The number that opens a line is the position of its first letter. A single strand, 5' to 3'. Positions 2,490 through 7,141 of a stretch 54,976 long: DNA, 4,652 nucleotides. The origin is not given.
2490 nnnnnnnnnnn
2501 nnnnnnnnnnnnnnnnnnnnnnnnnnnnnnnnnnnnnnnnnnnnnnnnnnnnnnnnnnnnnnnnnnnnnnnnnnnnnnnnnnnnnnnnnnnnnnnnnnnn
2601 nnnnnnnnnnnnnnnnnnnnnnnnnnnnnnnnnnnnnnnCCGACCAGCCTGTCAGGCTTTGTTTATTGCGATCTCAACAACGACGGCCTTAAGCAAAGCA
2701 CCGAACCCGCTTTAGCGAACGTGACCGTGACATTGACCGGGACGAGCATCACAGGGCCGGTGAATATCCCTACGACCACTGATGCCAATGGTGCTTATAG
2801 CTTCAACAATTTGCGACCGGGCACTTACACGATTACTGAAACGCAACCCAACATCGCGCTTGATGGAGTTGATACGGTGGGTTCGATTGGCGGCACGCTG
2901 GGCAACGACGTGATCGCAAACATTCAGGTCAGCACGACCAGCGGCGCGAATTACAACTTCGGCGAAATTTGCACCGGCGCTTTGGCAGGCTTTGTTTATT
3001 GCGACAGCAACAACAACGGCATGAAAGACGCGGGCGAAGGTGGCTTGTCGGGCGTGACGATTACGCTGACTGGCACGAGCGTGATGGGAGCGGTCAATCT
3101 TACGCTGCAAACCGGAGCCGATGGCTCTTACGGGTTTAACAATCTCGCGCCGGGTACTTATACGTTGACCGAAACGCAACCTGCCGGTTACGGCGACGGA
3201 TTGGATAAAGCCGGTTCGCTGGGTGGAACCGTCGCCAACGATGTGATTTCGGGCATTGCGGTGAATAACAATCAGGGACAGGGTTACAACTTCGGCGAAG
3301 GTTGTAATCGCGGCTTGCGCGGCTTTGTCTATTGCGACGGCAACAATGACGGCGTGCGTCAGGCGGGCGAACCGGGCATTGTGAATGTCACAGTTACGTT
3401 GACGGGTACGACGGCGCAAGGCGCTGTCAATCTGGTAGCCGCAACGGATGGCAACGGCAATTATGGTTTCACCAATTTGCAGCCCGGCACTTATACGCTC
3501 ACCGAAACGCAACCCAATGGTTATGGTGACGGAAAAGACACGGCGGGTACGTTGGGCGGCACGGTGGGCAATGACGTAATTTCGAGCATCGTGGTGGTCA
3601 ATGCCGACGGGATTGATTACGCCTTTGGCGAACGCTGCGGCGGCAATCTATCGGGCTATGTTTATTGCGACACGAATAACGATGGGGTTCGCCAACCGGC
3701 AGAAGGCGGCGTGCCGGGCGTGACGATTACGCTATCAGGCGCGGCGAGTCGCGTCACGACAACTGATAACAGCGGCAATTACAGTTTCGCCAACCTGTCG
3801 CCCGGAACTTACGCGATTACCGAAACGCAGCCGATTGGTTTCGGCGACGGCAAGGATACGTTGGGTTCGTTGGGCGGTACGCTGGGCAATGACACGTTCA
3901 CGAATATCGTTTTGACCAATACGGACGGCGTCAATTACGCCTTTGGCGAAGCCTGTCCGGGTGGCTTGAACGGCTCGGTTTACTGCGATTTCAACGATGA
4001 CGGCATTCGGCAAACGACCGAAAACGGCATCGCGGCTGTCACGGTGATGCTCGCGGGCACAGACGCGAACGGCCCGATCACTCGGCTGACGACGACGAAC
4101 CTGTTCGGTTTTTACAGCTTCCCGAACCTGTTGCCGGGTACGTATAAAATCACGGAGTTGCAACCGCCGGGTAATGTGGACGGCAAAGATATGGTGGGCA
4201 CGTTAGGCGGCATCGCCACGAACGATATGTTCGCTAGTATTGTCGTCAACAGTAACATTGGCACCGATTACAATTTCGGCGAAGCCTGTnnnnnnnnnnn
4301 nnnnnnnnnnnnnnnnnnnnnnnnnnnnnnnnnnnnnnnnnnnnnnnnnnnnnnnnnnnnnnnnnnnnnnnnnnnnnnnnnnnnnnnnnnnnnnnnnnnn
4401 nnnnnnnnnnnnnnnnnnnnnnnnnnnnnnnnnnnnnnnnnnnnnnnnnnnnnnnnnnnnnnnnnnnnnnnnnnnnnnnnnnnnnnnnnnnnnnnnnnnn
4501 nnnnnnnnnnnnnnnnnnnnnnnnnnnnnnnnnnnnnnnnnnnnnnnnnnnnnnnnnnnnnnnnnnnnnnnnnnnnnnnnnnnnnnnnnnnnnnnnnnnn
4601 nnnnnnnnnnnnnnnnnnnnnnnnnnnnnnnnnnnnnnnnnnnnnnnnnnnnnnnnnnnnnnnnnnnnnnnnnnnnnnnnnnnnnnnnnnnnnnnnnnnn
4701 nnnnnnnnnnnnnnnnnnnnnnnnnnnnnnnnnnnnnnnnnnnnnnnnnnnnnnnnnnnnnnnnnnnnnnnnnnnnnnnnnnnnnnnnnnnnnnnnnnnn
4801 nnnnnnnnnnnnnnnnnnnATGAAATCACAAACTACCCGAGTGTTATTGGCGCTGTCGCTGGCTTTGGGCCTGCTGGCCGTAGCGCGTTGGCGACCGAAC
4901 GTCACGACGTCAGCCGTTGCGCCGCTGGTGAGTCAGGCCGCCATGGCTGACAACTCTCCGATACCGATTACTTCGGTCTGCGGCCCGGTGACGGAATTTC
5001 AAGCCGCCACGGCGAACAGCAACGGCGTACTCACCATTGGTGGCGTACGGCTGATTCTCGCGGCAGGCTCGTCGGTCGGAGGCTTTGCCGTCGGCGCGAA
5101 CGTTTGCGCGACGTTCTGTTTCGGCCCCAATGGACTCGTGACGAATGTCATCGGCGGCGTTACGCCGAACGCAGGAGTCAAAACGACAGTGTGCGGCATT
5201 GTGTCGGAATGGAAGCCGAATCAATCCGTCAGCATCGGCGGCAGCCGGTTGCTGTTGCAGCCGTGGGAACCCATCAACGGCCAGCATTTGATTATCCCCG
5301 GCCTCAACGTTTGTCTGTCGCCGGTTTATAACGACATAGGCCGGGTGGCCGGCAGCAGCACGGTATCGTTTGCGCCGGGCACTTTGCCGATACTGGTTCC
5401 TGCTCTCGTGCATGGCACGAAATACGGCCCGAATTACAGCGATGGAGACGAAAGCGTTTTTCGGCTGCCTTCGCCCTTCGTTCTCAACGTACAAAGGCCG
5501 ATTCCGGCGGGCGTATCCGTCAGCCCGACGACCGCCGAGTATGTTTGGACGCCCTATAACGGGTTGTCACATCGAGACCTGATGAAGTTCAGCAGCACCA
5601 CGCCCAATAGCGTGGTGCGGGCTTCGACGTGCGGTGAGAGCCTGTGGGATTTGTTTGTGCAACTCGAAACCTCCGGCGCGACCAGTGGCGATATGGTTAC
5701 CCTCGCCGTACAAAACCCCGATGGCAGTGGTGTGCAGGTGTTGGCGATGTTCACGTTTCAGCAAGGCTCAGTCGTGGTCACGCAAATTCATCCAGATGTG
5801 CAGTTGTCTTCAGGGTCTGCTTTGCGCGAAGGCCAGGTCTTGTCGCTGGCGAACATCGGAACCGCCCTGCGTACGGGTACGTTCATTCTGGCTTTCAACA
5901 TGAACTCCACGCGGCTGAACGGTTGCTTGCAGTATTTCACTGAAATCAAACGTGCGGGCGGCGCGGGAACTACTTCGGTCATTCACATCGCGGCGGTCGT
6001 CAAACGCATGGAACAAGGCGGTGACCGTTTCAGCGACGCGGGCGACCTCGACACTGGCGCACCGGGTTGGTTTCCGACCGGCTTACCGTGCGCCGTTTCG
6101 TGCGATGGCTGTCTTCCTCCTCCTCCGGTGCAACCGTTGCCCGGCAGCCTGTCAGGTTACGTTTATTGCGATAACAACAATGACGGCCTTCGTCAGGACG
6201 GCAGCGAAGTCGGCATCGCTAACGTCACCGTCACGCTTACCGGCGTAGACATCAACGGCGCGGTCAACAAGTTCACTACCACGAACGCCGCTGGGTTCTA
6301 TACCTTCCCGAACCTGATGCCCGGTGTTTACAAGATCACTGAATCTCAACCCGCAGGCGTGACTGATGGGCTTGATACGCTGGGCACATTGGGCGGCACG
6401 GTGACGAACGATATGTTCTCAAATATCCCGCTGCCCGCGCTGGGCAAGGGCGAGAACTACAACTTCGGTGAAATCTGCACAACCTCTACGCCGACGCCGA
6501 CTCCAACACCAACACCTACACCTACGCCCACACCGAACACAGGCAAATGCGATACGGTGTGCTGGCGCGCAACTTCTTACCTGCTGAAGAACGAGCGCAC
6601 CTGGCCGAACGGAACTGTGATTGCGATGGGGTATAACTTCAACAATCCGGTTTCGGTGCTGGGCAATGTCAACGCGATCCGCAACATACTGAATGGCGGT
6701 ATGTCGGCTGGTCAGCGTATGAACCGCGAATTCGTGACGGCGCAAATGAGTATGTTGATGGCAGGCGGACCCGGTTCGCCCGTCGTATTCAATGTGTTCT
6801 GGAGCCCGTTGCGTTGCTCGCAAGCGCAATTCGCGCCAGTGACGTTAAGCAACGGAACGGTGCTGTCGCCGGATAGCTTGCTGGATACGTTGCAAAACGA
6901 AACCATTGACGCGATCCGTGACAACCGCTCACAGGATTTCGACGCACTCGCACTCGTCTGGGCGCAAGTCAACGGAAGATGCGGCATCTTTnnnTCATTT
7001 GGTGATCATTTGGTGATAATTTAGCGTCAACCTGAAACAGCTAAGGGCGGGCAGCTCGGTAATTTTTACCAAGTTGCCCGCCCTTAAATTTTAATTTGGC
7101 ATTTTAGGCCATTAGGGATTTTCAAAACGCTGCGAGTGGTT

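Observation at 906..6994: Tandem paralogous giant secreted proteins sharing two unrecognised domains around a variable number of known repeat modules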

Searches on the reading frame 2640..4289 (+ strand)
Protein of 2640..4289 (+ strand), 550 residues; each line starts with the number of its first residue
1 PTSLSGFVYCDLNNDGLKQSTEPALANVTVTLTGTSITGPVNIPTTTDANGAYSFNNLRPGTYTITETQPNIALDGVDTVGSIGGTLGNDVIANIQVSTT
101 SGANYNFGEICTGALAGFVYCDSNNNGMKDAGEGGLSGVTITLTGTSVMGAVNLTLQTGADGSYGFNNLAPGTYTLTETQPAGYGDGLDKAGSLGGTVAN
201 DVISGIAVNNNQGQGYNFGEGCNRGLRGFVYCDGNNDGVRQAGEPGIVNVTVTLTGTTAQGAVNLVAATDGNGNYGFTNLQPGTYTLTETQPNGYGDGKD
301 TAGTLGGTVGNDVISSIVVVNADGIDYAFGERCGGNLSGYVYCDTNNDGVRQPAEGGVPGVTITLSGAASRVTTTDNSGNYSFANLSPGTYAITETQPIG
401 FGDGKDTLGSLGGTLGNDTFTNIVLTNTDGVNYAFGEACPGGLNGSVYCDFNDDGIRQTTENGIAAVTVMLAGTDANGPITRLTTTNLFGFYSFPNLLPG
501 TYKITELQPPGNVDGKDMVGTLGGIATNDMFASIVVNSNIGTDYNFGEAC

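Call 79: search_solved_structures(query=window:2640-4289:+, max_evalue=0.001)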
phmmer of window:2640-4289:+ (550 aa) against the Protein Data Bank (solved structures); distinct sequences matched with E-value up to 0.001: 6.
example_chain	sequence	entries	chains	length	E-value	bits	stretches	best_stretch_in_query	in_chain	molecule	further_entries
10ps_A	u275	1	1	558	4e-15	58.5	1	194-429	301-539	Serine-aspartate repeat-containing protein D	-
3irp_X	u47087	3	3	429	6.9e-09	38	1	320-401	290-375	Uro-adherence factor A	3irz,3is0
3is1_X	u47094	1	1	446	7.1e-09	37.9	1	320-401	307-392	Uro-adherence factor A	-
9c7v_B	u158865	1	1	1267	3.2e-06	29.2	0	19-86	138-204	BOS complex subunit NOMO2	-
4jdz_A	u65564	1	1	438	0.00053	21.8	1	115-212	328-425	Ser-Asp rich fibrinogen/bone sialoprotein-binding protein SdrD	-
4jdz_B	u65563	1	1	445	0.00094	21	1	115-212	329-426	Ser-Asp rich fibrinogen/bone sialoprotein-binding protein SdrD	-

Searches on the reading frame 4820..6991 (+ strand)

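Call 3: search_protein_families(library=pfam, proteins=[window:4820-6991:+], max_evalue=1)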
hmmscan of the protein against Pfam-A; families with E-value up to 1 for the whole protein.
window:4820-6991:+ (724 aa): 4 families
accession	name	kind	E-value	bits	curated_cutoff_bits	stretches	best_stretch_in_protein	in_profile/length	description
PF17210.9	SdrD_B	-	8.8e-15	55.3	29.7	1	443-516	2-72/112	SdrD B-like domain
PF13620.12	CarboxypepD_reg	-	1.7e-06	28.7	32.3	1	460-511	8-57/82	Carboxypeptidase regulatory-like domain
PF17802.7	SpaA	-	0.001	19.6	23.1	1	465-511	15-61/91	Prealbumin-like fold domain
PF24025.1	Ig_DR_A0283-like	-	0.06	14.1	27.1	1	462-512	19-66/102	DR_A0283-like, Ig-like domain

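Call 5: search_protein_families(library=ncbifam, proteins=[window:4820-6991:+], max_evalue=1)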
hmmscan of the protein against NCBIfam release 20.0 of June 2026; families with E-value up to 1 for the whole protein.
window:4820-6991:+ (724 aa): 5 families
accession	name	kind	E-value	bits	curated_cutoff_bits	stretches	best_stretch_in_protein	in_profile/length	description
NF012181.0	MSCRAMM_SdrD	exception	2.8e-09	35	2500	1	443-516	1015-1085/1379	MSCRAMM family adhesin SdrD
NF000535.3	MSCRAMM_SdrC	exception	9.3e-09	33.9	1700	1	443-516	609-679/963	MSCRAMM family adhesin SdrC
NF052345.1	S_layer_anammox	exception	0.00077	16.9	1400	1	465-579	1327-1418/1596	Kustd1514 family S-layer glycoprotein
NF033186.1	internalin_K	exception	0.07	11.6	1100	1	556-573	508-525/604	class 1 internalin InlK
NF033902.0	iso_D2_wall_anc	subfamily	0.073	11.8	95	1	477-516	132-172/540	SpaH/EbpB family LPXTG-anchored major pilin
